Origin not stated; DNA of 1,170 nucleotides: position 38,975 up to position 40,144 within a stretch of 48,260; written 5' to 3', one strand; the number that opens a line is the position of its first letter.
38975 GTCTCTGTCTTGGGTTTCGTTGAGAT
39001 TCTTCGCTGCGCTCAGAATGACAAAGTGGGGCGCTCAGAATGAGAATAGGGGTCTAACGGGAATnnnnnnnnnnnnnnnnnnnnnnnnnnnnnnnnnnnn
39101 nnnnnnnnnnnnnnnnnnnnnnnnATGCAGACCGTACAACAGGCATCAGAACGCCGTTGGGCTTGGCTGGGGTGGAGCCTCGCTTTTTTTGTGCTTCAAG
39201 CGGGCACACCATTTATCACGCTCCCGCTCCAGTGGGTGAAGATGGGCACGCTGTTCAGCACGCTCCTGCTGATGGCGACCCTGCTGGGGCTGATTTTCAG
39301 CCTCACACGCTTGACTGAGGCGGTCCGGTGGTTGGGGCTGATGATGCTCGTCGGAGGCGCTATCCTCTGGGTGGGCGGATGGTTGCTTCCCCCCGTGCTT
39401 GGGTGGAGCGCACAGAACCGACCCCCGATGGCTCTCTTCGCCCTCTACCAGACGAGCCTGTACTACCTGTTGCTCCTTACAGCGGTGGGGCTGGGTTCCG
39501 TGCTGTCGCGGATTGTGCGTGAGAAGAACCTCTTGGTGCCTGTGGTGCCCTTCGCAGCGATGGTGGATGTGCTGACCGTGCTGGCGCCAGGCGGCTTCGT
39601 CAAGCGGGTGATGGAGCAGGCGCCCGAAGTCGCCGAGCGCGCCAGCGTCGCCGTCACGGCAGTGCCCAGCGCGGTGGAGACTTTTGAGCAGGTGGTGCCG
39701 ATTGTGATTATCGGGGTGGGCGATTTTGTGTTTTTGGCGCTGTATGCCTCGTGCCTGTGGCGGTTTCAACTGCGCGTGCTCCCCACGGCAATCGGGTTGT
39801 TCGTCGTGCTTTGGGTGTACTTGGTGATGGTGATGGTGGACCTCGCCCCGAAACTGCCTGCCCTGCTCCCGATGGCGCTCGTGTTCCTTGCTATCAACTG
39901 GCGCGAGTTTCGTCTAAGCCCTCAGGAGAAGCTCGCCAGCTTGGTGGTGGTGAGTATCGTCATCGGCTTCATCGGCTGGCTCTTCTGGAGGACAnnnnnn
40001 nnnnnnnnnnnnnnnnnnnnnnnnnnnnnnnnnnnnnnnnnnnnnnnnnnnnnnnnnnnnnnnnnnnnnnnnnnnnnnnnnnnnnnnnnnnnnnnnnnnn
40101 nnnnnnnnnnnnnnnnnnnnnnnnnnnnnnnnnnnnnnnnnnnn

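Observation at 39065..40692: Bacterial presenilin-like GxGD protease translationally coupled to a prepilin-type protein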

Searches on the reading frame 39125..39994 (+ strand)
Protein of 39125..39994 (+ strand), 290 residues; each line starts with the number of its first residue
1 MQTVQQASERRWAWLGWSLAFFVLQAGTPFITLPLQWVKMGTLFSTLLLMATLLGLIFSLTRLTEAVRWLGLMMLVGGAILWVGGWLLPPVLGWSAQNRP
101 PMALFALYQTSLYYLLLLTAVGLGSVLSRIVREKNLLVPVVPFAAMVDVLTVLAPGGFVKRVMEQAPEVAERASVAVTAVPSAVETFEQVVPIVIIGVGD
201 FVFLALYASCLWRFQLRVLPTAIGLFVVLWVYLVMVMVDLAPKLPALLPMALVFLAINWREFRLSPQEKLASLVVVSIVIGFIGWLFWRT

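Call 3: search_protein_families(library=pfam, proteins=[window:39125-39994:+], max_evalue=10)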
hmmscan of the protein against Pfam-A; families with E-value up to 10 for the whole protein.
window:39125-39994:+ (290 aa): 2 families
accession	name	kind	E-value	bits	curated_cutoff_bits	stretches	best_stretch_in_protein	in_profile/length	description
PF10166.14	DUF2368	-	0.13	12.4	25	1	124-189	66-132/134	Uncharacterised conserved protein (DUF2368)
PF11085.13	YqhR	-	1.2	9.4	27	2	186-247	65-124/165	Conserved membrane protein YqhR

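Call 4: search_protein_families(library=ncbifam, proteins=[window:39125-39994:+], max_evalue=10)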
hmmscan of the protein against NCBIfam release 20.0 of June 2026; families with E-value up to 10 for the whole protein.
window:39125-39994:+ (290 aa): 0 families

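Call 5: find_homologous_proteins(query=window:39125-39994:+, max_evalue=0.001)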
Query window:39125-39994:+ (290 aa): 70 proteins with E <= 0.001 among 8000 candidates.
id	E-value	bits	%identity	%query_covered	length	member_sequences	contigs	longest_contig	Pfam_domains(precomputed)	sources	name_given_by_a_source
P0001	3.8e-177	606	100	100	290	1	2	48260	-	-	-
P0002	6.5e-145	500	82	100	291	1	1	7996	-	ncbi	ncbi:MAG: hypothetical protein SNJ72_04425 [Fimbriimonadales bacterium]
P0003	6.9e-139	480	79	100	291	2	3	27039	-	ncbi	-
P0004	4.0e-97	343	60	96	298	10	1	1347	-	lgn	-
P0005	3.0e-96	340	59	96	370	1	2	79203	-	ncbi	-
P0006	3.0e-94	334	59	97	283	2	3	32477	-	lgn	-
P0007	8.9e-94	332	59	97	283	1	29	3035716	-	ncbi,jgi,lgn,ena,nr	ncbi:hypothetical protein GBSOP10_104322 [Armatimonadetes bacterium GBS]|jgi:hypothetical protein|nr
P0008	1.7e-93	331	59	97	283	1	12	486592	-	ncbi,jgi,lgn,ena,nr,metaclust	ncbi:MAG: hypothetical protein K6U12_06840 [Armatimonadetes bacterium]|nr:hypothetical protein [Arma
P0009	1.8e-93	331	59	97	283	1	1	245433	-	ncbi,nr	ncbi:hypothetical protein GXSOP10_122181 [Armatimonadetes bacterium GXS]|nr:hypothetical protein GXS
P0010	2.0e-93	331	56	99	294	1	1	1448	-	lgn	-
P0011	2.1e-93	331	56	99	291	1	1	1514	-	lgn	-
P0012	2.2e-93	331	57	99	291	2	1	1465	-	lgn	-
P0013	2.7e-93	331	59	97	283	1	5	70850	-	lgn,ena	-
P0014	4.9e-93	330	56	99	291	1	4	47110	-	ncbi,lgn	-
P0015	5.4e-93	330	56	99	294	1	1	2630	-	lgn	-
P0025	1.4e-90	322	60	93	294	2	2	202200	-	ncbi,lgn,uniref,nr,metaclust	ncbi:hypothetical protein HRbin15_00114 [bacterium HR15]|uniref:Uncharacterized protein n=1 Tax=uncu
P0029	6.1e-90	320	57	96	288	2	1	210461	-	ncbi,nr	ncbi:MAG: hypothetical protein KatS3mg016_1163 [Fimbriimonadales bacterium]|nr:MAG: hypothetical pro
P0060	1.2e-75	273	58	83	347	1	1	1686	PF28006.1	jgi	-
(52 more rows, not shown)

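Call 6: search_solved_structures(query=window:39125-39994:+, max_evalue=10, show_alignments=3)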
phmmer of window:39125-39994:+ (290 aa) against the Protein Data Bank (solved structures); distinct sequences matched with E-value up to 10: 0.

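Call 8: search_solved_structures(query=A1, max_evalue=10, show_alignments=4)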
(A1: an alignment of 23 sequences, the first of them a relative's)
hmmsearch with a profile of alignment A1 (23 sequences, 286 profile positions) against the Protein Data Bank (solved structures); distinct sequences matched with E-value up to 10: 0.

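Call 14: find_encoding_contigs(protein=P0007, flank=6000, max_places=3)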
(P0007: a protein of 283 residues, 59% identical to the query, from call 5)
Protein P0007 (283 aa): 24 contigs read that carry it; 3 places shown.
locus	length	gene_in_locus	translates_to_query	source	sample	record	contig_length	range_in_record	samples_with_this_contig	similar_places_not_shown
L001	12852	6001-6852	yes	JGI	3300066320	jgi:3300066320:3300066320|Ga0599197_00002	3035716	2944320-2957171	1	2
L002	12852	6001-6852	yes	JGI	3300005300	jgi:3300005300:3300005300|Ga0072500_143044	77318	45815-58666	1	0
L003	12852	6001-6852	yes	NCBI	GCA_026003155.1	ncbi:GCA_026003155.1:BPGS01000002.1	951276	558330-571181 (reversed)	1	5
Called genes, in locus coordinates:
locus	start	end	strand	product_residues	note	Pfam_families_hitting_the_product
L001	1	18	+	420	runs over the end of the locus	-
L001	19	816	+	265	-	PF00218:IGPS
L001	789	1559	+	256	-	-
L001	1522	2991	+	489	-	PF00919:UPF0004, PF04055:Radical_SAM, PF18693:TRAM_2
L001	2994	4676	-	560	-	PF03485:Arg_tRNA_synt_N, PF00750:tRNA-synt_1d, PF00133:tRNA-synt_1 (faint), PF01406:tRNA-synt_1e (faint), PF09334:tRNA-synt_1g (faint), PF05746:DALR_1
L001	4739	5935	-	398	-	PF04389:Peptidase_M28, PF01546:Peptidase_M20, PF05343:Peptidase_M42, PF07687:M20_dimer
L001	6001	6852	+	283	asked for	-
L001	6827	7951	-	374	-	PF07676:PD40 (faint)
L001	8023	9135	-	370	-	PF01408:GFO_IDH_MocA, PF02894:GFO_IDH_MocA_C, PF22725:GFO_IDH_MocA_C3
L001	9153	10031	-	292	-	PF00398:RrnaAD, PF02390:Methyltransf_4 (weak), PF13649:Methyltransf_25 (faint)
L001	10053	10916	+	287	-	PF00696:AA_kinase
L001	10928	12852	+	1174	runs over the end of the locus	PF02463:SMC_N, PF13175:AAA_15 (weak), PF13304:AAA_21 (weak), PF13555:AAA_29 (weak), PF06470:SMC_hinge, PF13304:AAA_21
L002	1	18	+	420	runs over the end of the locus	-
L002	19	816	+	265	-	PF00218:IGPS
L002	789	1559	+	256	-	-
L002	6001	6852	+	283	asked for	-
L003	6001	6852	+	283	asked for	-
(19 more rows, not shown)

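Call 15: find_encoding_contigs(protein=P0003, flank=5000, max_places=3)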
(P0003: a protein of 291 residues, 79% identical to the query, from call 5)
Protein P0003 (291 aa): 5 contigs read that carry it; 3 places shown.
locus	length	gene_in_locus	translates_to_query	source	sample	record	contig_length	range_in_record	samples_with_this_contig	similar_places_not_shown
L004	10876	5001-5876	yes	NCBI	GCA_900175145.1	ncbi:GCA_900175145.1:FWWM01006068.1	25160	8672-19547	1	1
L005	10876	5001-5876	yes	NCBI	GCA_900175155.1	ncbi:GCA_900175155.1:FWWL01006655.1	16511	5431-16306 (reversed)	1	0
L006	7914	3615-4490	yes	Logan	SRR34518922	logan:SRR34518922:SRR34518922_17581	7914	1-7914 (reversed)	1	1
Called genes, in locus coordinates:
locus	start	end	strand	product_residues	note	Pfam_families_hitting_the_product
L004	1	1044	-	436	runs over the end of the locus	PF00404:Dockerin_1 (faint)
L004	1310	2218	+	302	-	PF07963:N_methyl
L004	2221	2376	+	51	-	-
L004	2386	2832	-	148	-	PF13279:4HBT_2, PF03061:4HBT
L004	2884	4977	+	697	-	-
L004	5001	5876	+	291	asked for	-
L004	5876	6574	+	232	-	PF07963:N_methyl, PF07596:SBP_bac_10 (faint)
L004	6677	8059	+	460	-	PF04294:VanW, PF07501:G5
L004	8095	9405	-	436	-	PF00291:PALP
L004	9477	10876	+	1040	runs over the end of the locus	PF02384:N6_Mtase, PF20473:MmeI_Mtase (weak), PF18135:Type_ISP_C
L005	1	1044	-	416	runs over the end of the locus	?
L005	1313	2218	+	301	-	PF07963:N_methyl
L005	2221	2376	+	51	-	-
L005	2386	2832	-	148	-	PF13279:4HBT_2, PF03061:4HBT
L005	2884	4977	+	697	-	-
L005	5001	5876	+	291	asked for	-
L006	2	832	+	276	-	?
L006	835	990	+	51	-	-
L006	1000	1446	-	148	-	PF13279:4HBT_2, PF03061:4HBT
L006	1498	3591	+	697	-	-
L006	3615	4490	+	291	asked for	-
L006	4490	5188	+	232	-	PF07963:N_methyl (weak), PF07596:SBP_bac_10 (faint)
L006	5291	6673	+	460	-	PF04294:VanW, PF07501:G5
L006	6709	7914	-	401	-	?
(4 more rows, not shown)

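Call 16: find_encoding_contigs(protein=P0025, flank=5000, max_places=2)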
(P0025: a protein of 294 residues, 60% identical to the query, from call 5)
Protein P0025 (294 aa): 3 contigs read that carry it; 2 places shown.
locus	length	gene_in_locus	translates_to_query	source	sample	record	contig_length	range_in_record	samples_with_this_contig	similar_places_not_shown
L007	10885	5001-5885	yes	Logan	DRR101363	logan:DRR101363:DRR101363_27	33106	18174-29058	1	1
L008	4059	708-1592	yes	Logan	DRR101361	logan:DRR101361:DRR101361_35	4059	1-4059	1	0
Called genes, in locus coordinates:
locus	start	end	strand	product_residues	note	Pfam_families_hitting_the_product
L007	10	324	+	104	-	PF00829:Ribosomal_L21p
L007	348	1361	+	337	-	PF03141:Methyltransf_29 (weak), PF01209:Ubie_methyltran, PF13489:Methyltransf_23, PF05175:MTS, PF13847:Methyltransf_31, PF08241:Methyltransf_11, PF08242:Methyltransf_12, PF13649:Methyltransf_25, +2 more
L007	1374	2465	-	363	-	PF12982:DUF3866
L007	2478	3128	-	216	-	-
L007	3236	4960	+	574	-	PF01551:Peptidase_M23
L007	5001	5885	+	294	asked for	-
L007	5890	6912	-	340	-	PF06750:A24_N_bact, PF01478:Peptidase_A24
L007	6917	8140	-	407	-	PF28597:T2SSF_N, PF00482:T2SSF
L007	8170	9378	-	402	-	PF00437:T2SSE, PF25199:nSTAND_NTPase5 (faint), PF13191:AAA_16 (weak), PF13401:AAA_22 (weak)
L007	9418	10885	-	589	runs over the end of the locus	PF05157:MshEN, PF00437:T2SSE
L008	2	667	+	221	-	?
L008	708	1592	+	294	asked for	-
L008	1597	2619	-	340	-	PF06750:A24_N_bact, PF01478:Peptidase_A24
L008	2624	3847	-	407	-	PF28597:T2SSF_N, PF00482:T2SSF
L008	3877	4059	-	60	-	?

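Call 17: find_encoding_contigs(protein=P0029, flank=5000, max_places=2)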
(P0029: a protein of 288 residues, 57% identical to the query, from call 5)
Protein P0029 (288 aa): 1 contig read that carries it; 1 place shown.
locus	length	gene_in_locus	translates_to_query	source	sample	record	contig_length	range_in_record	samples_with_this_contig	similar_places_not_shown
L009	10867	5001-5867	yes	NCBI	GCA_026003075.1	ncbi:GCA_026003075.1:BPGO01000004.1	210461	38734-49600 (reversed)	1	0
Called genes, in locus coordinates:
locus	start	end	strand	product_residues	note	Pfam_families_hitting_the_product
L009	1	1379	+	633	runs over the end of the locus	PF13727:CoA_binding_3, PF17836:PglD_N (weak), PF01073:3Beta_HSD, PF01370:Epimerase, PF02719:Polysacc_synt_2, PF04321:RmlD_sub_bind, PF08659:KR (weak), PF16363:GDP_Man_Dehyd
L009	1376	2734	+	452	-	PF14052:Caps_assemb_Wzi (faint)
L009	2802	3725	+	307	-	PF02628:COX15-CtaA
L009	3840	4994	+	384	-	PF04055:Radical_SAM, PF19288:CofH_C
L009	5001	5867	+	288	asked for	-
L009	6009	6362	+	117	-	PF07963:N_methyl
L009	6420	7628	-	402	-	PF00155:Aminotran_1_2, PF00266:Aminotran_5 (weak), PF01053:Cys_Met_Meta_PP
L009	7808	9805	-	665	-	PF00082:Peptidase_S8, PF01833:TIG (weak)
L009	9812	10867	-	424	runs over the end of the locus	-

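Call 18: predict_structure(alignment_id=A1)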
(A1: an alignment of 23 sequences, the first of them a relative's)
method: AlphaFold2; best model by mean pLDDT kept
length: 290 residues; sequences in the alignment: 23
mean_pLDDT: 80.4   pTM: 0.77
mean pLDDT of the five models: 80.4, 78.4, 77.8, 77.4, 77.2
residues with pLDDT >= 90: 105; 70-90: 127; 50-70: 25; < 50: 33
segments of 3 or more residues with pLDDT < 50: 155-157, 166-187, 192-194
pLDDT, mean of each block of 10 residues (from residue 1): 64 88 87 81 86 93 92 95 90 84 87 93 94 89 82 55 46 36 44 63 93 93 92 83 79 91 87 86 78
secondary structure, 60 per line:
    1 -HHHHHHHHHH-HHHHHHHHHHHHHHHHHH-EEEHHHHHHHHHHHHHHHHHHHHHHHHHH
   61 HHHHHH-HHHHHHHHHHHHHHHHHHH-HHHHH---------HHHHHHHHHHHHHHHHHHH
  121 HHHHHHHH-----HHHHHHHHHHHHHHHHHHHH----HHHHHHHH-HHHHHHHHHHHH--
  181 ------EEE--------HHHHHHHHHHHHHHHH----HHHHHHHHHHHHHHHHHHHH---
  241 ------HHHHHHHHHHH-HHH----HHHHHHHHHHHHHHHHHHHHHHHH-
elements in order: H2-11 H13-30 E32-34 H35-66 H68-86 H88-92 H102-128 H134-153 H158-165 H167-178 E187-189 H198-213 H218-237 H247-257 H266-289

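Call 19: find_related_loci(query=A1, collection=genome_contigs, flank=10000)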
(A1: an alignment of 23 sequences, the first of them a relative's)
Query A1 (290 aa) in genome_contigs; peptide patterns used: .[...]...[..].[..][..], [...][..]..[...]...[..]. (x = any residue, [..] = any of these).
174 stretches matched a pattern; 34 encode a relative of the query (tblastn E <= 1e-3); 34 distinct loci.
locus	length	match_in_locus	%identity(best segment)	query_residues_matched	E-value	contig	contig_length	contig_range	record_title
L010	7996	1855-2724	82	1-289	4e-135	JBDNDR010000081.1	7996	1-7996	MAG: Fimbriimonadales bacterium isolate RM_bin21_OCT21 C81, whole genome shotgun sequence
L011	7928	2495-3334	60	10-289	8e-103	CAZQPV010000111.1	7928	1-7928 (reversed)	MAG TPA_asm: uncultured Fimbriimonadales bacterium isolate binchicken_co30_141 genome assembly, contig: NODE_5355_length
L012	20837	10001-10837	59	10-288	3e-99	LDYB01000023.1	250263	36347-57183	MAG: Armatimonadetes bacterium DC 2616664682, whole genome shotgun sequence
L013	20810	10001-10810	60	8-277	1e-96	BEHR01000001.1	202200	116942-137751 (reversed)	Bacterium HR15 DNA, contig: NODE_29_1, isolate: HRbin15, whole genome shotgun sequence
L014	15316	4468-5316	59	13-289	3e-95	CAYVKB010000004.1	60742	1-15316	MAG TPA_asm: uncultured Fimbriimonadales bacterium isolate binchicken_co40_70 genome assembly, contig: NODE_444_length_6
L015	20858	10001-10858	59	5-289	1e-93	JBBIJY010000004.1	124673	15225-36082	MAG: Armatimonadota bacterium isolate PFS170222_bin_173 NODE_140_length_124673_cov_14.786379, whole genome shotgun seque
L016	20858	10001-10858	58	5-289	8e-93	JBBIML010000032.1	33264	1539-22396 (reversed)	MAG: Armatimonadota bacterium isolate ETS170220_bin_231 NODE_1023_length_33264_cov_3.48885, whole genome shotgun sequenc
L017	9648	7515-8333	57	17-289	5e-92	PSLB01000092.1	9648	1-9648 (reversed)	MAG: Armatimonadota bacterium isolate ERB_34_2 NODE_1879_length_9648_cov_4.436090, whole genome shotgun sequence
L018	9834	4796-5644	59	13-289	1e-91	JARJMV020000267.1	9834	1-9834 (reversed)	MAG: bacterium isolate MAG_7 k141_75281, whole genome shotgun sequence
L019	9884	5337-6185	59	13-289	5e-90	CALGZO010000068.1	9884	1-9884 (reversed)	MAG: uncultured Fimbriimonadales bacterium isolate R1_Bin_MAXBIN__010_1 genome assembly, contig: c_000000056884, whole g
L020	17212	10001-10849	57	13-289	1e-89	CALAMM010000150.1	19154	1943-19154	MAG: uncultured Fimbriimonadales bacterium isolate R1_Bin_MAXBIN__078_1 genome assembly, contig: c_000001896981, whole g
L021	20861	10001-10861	56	2-289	7e-90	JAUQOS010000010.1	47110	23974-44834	MAG: Armatimonadota bacterium isolate BF2.bins.106.201808 NODE_401_length_47110_cov_56.442756, whole genome shotgun sequ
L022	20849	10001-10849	57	11-287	2e-87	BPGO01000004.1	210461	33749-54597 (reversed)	MAG: Fimbriimonadales bacterium KatS3mg016 DNA, contig_10808, whole genome shotgun sequence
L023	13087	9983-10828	56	14-289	1e-86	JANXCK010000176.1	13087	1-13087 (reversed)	MAG: Fimbriimonadales bacterium isolate SKYB70 k141_384199, whole genome shotgun sequence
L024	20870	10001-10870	55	3-289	3e-86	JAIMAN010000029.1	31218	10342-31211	MAG: Armatimonadota bacterium isolate HOT.MAX.079 NODE_1365_length_31218_cov_10.359430, whole genome shotgun sequence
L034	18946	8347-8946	35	83-283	4e-19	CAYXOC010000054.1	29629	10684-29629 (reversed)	MAG TPA_asm: uncultured bacterium isolate binchicken_co152_100 genome assembly, contig: NODE_1799_length_29629_cov_14.59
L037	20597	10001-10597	34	83-283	7e-17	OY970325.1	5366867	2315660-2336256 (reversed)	MAG: uncultured Armatimonadetes bacterium isolate MFD05942.bin.1.84 genome assembly, chromosome: 1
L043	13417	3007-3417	31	116-264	2e-6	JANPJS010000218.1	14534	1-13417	MAG: Abditibacteriaceae bacterium isolate VAR_61_metabat_366 VAR_61_k141_3781478, whole genome shotgun sequence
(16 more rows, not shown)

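Call 21: search_protein_representatives(alignment_id=A1)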
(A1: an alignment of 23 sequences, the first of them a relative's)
Query: 23 sequences, 286 profile positions. Proteins with E-value up to 0.001 (for the whole library): 622; up to 1e-10: 408; up to 1e-30: 162. The best 150 are listed.
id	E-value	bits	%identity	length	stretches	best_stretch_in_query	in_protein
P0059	2.7e-116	404.3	-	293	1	6-285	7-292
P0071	1.1e-88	313.7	-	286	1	11-284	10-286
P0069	2.9e-76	273.0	-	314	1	2-284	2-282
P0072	8.7e-72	258.3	-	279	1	5-284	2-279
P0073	1.3e-57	211.7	-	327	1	16-284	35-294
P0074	2.9e-55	204.1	-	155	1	6-158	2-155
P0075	3.7e-55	203.7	-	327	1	10-285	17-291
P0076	9.8e-53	195.8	-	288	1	12-282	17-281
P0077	3.8e-49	184.0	-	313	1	11-284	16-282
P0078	1.0e-47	179.3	-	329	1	14-284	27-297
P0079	2.1e-47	178.3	-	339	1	17-284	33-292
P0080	6.0e-47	176.8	-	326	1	14-279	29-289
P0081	6.5e-47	176.7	-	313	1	7-283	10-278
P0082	7.0e-47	176.6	-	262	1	11-283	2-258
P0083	9.0e-47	176.2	-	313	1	10-282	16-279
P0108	1.0e-43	166.2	-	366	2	84-284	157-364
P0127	1.1e-40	156.2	-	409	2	96-284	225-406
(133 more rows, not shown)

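Call 23: fold_search(model_id=the predicted structure, library=pdb)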
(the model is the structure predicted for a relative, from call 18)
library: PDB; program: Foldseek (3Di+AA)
matches with E <= 10: 106; with E <= 0.001: 0
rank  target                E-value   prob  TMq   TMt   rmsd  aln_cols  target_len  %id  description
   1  8x53_B                9.8e-02  0.84  0.28  0.27  16.7       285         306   18  Cryo-EM structure of human gamma-secretase in complex with Abeta46 (released 2024-05-29)
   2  8k8e_B                1.3e-01  0.77  0.29  0.28  19.4       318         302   16  Human gamma-secretase in complex with a substrate mimetic (released 2024-01-31)
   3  9k95_B                2.0e-01  0.69  0.28  0.27  16.1       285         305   19  Cryo-EM structure of human gamma-secretase in complex with compound E (released 2025-10-29)
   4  7c9i_B                2.5e-01  0.63  0.30  0.29  18.7       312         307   17  Human gamma-secretase in complex with small molecule L-685,458 (released 2021-01-27)
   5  6iyc_B                2.5e-01  0.63  0.29  0.28  19.4       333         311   15  Recognition of the Amyloid Precursor Protein by Human gamma-secretase (released 2019-01-23)
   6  5fn2_B                2.7e-01  0.75  0.33  0.32  18.6       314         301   14  Cryo-EM structure of gamma secretase in complex with a drug DAPT (released 2015-12-16)
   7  6lr4_B                3.3e-01  0.54  0.29  0.28  18.6       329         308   16  Molecular basis for inhibition of human gamma-secretase by small molecule (released 2021-01-27)
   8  5fn3_B                7.2e-01  0.54  0.24  0.25   7.6       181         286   18  Cryo-EM structure of gamma secretase in class 1 of the apo- state ensemble (released 2015-12-16)
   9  5fn4_B                7.5e-01  0.38  0.27  0.33  15.6       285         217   15  Cryo-EM structure of gamma secretase in class 2 of the apo- state ensemble (released 2015-12-16)
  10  6idf_B                7.5e-01  0.38  0.30  0.28  20.3       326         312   16  Cryo-EM structure of gamma secretase in complex with a Notch fragment (released 2018-12-26)
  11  4pho_A                9.3e-01  0.06  0.12  0.12  27.3       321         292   12  ClyA CC6/264 ox (2-303) (released 2014-09-24)
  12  8vp5_B                1.2e+00  0.06  0.13  0.06  25.6       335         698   14  Cryo-EM structure of the ABC transporter PCAT1 bound with ADP and Substrate (released 2024-10-30)
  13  5fn5_B                1.5e+00  0.16  0.23  0.28  16.5       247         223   15  Cryo-EM structure of gamma secretase in class 3 of the apo- state ensemble (released 2015-12-16)
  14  4w8p_A                1.6e+00  0.09  0.17  0.16  20.3       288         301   14  Crystal structure of RIAM TBS1 in complex with talin R7R8 domains (released 2014-12-03)
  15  8oqz_C                1.8e+00  0.08  0.14  0.16  19.8       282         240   12  Structure of human gamma-secretase PSEN1 APH-1B isoform reconstituted into lipid nanodisc in complex with Ab46 (released 2024-04-24)
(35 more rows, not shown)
